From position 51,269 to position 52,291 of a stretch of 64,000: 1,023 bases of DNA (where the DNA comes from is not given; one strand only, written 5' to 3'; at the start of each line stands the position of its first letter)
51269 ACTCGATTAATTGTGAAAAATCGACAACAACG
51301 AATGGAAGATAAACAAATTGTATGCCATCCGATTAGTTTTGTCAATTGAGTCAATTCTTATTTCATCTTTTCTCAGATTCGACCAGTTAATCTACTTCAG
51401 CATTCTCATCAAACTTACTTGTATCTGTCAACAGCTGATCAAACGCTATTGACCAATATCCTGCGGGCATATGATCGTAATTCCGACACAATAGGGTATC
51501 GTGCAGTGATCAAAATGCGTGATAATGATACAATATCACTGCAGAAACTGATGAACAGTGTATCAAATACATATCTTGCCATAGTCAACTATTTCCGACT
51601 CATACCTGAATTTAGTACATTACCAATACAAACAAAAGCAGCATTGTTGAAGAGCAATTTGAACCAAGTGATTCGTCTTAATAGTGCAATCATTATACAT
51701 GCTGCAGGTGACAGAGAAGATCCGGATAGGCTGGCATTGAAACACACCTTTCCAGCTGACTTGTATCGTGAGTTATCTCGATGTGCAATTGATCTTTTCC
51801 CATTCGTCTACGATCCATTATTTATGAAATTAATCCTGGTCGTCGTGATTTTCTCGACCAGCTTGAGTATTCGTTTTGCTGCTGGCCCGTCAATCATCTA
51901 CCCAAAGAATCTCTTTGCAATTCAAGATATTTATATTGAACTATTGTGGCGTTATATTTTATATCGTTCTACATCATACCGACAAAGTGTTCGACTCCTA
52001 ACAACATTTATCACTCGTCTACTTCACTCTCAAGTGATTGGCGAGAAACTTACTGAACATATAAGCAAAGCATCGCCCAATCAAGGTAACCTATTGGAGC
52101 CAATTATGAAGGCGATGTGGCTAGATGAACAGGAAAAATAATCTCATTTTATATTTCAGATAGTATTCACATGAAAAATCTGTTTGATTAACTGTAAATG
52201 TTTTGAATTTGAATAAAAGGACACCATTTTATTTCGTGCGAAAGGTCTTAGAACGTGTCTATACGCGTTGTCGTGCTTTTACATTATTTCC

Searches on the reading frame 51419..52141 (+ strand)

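Call 18: search_protein_families(library=pfam, proteins=[window:51419-52141:+], max_evalue=0.01)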
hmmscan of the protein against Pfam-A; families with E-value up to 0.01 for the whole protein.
window:51419-52141:+ (240 aa): 1 family
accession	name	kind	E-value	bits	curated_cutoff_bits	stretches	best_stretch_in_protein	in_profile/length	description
PF00104.35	Hormone_recep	-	1.6e-05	24.9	23.5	1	32-91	4-63/213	Ligand-binding domain of nuclear hormone receptor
